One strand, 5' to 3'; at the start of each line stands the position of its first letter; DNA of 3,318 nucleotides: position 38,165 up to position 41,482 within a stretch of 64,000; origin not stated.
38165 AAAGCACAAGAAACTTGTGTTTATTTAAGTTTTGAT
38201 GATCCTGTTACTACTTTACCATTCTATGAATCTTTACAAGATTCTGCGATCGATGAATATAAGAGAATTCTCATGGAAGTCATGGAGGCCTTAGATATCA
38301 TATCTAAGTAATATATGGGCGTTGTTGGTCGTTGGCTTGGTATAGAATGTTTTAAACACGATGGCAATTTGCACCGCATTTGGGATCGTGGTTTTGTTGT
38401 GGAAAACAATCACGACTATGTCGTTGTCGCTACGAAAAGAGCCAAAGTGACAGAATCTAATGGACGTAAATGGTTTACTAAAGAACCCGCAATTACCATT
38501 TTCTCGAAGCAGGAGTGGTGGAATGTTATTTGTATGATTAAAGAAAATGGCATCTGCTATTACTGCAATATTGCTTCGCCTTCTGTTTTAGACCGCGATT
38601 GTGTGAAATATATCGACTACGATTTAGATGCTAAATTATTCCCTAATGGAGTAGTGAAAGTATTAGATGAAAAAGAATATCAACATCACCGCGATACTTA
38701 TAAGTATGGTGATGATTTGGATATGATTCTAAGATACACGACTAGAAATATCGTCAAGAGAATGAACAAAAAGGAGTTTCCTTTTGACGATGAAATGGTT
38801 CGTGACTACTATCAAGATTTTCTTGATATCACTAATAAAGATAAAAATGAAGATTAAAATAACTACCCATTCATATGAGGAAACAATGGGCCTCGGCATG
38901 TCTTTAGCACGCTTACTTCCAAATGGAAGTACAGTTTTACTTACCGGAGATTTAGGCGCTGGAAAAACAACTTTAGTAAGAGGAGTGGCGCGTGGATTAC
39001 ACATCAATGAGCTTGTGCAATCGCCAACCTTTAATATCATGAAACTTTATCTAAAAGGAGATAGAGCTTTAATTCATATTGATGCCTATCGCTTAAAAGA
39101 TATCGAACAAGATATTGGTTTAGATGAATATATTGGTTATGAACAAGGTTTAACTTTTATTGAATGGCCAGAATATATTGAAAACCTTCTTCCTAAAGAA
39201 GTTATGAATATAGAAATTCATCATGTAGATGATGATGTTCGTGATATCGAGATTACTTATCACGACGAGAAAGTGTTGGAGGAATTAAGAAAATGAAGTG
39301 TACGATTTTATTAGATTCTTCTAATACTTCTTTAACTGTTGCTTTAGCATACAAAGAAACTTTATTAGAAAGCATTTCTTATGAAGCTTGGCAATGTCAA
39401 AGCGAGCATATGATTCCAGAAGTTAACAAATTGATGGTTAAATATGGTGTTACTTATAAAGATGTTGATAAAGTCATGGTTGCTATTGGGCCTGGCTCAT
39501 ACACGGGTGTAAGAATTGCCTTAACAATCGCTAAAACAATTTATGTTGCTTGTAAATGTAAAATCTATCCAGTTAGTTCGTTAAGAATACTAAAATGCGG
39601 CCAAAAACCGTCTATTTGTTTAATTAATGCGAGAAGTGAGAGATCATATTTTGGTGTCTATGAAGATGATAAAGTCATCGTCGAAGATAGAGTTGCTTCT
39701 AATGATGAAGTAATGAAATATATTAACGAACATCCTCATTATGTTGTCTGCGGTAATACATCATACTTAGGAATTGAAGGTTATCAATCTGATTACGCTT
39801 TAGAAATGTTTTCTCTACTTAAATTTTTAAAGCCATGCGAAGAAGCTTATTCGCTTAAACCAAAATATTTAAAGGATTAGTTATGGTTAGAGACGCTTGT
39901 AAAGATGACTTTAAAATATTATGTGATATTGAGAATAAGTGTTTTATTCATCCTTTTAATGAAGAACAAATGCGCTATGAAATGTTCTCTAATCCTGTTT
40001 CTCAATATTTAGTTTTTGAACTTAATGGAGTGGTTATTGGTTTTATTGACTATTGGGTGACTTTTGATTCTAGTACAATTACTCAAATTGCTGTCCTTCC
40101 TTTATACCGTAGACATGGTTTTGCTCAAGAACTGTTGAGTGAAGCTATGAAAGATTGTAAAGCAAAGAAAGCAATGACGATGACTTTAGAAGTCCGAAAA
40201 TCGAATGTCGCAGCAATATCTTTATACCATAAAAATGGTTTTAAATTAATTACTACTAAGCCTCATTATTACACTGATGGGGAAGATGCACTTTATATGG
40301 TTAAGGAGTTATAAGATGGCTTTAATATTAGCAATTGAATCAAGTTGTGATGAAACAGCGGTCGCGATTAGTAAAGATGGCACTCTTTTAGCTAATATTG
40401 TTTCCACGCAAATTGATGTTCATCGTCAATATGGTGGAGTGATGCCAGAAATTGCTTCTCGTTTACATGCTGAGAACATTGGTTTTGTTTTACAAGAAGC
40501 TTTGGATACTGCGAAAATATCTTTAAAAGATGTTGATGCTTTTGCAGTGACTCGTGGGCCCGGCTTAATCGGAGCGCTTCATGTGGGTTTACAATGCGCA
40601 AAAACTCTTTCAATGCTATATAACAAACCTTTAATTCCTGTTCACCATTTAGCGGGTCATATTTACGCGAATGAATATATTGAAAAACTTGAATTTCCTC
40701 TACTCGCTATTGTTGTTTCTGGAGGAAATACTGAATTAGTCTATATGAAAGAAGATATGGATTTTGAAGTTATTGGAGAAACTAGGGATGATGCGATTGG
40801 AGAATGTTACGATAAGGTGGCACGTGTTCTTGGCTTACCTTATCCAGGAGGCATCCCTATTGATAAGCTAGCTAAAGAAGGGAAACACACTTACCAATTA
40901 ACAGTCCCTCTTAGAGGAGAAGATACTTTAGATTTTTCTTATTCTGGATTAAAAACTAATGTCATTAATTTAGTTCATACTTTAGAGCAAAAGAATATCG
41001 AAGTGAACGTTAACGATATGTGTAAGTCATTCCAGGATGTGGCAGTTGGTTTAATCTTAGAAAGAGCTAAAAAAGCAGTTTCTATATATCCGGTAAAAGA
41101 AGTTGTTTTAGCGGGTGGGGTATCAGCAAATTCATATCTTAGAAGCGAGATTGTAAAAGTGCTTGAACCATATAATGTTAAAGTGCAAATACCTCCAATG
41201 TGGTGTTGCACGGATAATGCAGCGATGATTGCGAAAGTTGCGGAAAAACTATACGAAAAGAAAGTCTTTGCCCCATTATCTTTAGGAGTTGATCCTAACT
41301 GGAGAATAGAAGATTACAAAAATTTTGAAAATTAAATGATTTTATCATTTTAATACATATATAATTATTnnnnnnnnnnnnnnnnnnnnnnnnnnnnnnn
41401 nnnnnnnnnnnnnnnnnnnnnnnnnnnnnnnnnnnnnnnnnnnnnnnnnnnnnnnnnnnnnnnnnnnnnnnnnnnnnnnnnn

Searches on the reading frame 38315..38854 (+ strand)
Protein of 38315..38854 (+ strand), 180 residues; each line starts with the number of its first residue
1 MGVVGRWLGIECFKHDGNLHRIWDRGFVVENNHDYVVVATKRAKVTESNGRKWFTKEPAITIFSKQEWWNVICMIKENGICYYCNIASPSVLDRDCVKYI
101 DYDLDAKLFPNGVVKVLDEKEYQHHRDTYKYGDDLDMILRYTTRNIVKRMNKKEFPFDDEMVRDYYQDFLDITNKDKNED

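Call 15: search_protein_families(library=pfam, proteins=[window:38315-38854:+], max_evalue=0.0001)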
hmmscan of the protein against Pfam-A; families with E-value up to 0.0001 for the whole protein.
window:38315-38854:+ (180 aa): 1 family
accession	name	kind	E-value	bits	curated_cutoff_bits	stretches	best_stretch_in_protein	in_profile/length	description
PF04167.18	DUF402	-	2.6e-18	66.4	23.9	1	58-122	2-68/68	Protein of unknown function (DUF402)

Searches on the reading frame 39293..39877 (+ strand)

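Call 15: search_protein_families(library=pfam, proteins=[window:39293-39877:+], max_evalue=0.0001)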
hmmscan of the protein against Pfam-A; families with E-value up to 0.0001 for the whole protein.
window:39293-39877:+ (195 aa): 1 family
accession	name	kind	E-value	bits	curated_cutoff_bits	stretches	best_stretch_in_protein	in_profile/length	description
PF00814.31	TsaD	-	3.4e-16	60.2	24.8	1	36-135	29-142/264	tRNA N6-adenosine threonylcarbamoyltransferase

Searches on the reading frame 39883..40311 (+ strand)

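Call 15: search_protein_families(library=pfam, proteins=[window:39883-40311:+], max_evalue=0.0001)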
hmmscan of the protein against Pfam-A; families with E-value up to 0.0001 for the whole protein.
window:39883-40311:+ (143 aa): 5 families
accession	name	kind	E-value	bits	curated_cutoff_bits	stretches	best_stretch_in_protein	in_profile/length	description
PF00583.31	Acetyltransf_1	-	4.2e-19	69.4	20.7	1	13-120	4-116/116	Acetyltransferase (GNAT) family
PF13673.13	Acetyltransf_10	-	2.9e-14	53.6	23.6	1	18-143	10-128/128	Acetyltransferase (GNAT) domain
PF13508.13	Acetyltransf_7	-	3.2e-14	53.5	27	1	40-121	3-83/84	Acetyltransferase (GNAT) domain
PF08445.16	FR47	-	3.1e-08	33.9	22.1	1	58-125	16-82/86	FR47-like protein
PF13527.13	Acetyltransf_9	-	3.2e-07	30.8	25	1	59-122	68-126/127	Acetyltransferase (GNAT) domain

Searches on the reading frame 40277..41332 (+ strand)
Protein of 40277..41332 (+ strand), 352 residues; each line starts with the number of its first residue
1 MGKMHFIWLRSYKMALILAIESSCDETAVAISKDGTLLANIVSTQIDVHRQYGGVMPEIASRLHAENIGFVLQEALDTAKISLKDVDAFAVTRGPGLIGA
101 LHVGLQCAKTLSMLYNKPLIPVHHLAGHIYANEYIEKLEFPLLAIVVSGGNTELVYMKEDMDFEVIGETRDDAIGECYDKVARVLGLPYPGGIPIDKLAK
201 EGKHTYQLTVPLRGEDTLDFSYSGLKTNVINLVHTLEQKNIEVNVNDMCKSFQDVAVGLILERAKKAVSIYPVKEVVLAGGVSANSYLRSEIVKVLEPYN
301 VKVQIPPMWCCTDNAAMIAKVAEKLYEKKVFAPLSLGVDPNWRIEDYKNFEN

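Call 15: search_protein_families(library=pfam, proteins=[window:40277-41332:+], max_evalue=0.0001)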
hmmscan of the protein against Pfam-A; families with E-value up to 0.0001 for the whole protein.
window:40277-41332:+ (352 aa): 2 families
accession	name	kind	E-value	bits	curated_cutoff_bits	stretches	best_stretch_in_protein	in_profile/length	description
PF00814.31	TsaD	-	2.7e-92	309.6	24.8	1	37-320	2-264/264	tRNA N6-adenosine threonylcarbamoyltransferase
PF22521.2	HypF_C_2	-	5.1e-08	33.4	27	1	196-314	124-235/241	Carbamoyltransferase, Kae1-like Domain, second subdomain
